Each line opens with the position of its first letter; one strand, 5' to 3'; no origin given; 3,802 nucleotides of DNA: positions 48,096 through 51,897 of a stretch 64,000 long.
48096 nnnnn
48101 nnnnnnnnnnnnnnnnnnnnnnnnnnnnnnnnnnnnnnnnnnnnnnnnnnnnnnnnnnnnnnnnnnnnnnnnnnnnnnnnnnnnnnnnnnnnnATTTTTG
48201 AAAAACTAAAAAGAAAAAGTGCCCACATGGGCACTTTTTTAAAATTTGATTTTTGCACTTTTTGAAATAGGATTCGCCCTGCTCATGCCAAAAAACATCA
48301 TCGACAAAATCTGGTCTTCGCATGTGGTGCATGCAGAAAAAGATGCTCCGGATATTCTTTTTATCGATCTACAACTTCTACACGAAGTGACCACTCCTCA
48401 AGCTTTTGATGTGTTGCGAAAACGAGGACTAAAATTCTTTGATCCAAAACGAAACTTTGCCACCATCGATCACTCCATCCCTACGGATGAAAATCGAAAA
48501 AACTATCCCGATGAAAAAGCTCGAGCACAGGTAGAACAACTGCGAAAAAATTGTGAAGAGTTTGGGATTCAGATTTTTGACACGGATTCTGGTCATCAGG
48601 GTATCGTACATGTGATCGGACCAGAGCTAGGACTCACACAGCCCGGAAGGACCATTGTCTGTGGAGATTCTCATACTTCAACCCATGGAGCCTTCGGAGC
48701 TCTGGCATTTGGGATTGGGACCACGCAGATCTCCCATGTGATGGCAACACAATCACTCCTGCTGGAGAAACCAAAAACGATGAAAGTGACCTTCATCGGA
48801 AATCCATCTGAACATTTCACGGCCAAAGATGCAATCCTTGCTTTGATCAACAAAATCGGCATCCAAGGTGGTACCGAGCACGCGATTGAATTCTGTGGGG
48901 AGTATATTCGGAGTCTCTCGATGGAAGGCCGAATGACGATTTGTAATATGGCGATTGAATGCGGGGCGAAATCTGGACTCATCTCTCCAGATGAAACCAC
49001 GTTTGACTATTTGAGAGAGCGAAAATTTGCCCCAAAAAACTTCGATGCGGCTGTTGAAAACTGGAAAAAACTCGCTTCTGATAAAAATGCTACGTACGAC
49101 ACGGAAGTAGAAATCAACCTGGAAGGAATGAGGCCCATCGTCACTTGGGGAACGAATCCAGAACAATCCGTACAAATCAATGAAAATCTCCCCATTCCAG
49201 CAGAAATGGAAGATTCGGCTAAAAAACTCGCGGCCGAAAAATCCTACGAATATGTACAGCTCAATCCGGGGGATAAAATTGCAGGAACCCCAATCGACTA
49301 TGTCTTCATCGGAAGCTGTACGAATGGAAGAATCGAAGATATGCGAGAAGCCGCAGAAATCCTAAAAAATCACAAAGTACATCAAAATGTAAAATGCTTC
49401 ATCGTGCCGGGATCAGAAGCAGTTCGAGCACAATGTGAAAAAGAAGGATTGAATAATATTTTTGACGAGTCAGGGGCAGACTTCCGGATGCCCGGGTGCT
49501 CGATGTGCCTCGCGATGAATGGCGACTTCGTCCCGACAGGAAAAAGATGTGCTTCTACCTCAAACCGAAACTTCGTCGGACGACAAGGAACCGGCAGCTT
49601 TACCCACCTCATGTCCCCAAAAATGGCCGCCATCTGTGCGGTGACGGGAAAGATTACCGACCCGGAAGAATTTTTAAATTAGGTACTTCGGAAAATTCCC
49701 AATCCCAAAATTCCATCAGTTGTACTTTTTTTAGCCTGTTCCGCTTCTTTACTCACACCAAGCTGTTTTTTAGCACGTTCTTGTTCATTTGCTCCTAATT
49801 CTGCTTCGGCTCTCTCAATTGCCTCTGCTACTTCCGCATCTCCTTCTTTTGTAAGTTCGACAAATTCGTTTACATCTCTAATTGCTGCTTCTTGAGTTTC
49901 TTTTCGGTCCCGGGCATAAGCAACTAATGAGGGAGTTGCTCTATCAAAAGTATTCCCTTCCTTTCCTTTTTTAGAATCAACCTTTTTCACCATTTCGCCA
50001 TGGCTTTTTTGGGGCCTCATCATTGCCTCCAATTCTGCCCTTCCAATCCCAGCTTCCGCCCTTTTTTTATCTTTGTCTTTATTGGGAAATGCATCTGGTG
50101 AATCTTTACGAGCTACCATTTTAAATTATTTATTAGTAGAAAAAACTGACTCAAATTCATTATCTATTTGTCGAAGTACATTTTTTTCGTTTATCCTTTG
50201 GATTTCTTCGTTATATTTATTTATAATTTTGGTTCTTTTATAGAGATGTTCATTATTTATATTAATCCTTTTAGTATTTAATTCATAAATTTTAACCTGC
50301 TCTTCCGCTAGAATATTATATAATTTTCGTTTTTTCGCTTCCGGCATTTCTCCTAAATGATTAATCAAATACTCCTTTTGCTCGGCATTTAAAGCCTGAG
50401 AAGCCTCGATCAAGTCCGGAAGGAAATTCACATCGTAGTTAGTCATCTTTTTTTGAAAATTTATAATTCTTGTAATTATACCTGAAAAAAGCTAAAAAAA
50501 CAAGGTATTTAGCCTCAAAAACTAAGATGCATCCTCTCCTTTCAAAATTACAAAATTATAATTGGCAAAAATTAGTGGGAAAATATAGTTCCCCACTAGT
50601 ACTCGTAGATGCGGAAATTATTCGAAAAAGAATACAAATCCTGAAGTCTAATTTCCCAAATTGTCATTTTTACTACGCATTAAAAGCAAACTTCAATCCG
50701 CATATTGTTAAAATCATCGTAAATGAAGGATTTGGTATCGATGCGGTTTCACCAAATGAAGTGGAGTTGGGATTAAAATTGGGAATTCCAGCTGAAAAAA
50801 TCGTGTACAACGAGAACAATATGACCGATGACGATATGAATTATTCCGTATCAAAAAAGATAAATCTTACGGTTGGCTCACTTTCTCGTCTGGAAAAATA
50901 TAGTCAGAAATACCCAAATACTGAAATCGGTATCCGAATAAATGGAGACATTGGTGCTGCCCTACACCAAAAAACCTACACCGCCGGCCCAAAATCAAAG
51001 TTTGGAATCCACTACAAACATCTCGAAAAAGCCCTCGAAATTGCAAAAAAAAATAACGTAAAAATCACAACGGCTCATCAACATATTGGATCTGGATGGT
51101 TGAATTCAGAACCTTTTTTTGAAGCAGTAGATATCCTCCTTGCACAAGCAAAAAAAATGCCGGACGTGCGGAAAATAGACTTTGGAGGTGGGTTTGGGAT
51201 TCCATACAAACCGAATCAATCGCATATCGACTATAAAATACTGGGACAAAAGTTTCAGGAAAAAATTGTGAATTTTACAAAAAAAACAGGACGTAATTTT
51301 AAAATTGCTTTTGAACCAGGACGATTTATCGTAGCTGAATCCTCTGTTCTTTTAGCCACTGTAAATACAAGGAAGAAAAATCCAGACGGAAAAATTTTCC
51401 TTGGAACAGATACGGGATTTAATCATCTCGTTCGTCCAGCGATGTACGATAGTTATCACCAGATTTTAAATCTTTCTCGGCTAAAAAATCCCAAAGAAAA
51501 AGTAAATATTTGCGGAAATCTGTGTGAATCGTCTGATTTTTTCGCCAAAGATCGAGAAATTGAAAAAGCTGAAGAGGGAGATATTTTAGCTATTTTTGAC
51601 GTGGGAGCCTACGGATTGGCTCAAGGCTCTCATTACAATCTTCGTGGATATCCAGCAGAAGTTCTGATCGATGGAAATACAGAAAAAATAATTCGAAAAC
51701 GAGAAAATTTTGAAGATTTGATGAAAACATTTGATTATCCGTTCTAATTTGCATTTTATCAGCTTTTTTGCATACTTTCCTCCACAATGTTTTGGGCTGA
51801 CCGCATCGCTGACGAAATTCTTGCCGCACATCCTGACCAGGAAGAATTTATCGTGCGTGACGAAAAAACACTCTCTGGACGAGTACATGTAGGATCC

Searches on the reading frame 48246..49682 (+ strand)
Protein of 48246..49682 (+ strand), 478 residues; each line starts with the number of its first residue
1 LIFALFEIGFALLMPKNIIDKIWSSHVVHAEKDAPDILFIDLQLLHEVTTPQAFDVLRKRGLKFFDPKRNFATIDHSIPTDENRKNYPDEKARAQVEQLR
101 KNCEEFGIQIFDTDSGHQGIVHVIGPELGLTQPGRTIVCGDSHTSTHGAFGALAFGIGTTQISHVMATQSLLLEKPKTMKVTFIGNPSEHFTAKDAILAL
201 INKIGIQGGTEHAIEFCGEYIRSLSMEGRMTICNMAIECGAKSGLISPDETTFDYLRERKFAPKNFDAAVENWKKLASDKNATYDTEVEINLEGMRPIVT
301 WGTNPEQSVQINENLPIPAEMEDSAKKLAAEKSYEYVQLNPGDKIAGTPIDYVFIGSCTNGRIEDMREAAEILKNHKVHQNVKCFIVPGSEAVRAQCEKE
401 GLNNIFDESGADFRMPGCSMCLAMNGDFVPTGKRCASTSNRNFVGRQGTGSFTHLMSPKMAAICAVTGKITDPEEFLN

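Call 45: search_protein_families(library=pfam, proteins=[window:48246-49682:+], max_evalue=0.00001)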
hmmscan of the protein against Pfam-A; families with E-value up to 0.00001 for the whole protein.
window:48246-49682:+ (478 aa): 1 family
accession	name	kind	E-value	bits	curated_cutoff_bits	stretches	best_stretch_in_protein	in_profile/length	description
PF00330.25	Aconitase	-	1.7e-164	548.6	28.7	1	20-468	1-463/463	Aconitase family (aconitate hydratase)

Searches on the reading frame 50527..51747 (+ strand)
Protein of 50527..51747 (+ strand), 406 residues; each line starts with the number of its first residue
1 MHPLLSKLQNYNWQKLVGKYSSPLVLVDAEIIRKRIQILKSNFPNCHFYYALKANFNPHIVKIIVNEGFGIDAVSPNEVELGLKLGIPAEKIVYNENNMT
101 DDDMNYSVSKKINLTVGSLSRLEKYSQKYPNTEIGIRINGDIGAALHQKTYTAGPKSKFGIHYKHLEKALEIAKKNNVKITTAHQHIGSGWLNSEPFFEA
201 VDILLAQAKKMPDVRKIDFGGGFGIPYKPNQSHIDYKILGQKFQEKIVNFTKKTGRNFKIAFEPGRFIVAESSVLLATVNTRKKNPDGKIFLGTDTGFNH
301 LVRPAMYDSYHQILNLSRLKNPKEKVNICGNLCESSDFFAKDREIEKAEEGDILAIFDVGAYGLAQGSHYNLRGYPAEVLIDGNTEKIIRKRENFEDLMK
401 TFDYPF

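Call 45: search_protein_families(library=pfam, proteins=[window:50527-51747:+], max_evalue=0.00001)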
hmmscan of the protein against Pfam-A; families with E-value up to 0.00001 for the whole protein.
window:50527-51747:+ (406 aa): 2 families
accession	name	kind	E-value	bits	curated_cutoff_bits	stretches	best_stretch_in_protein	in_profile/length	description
PF02784.22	Orn_Arg_deC_N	-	1.9e-48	165.4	23.4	1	32-270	4-247/247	Pyridoxal-dependent decarboxylase, pyridoxal binding domain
PF00278.28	Orn_DAP_Arg_deC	-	5.9e-23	81.4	23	1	267-360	5-95/95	Pyridoxal-dependent decarboxylase, C-terminal sheet domain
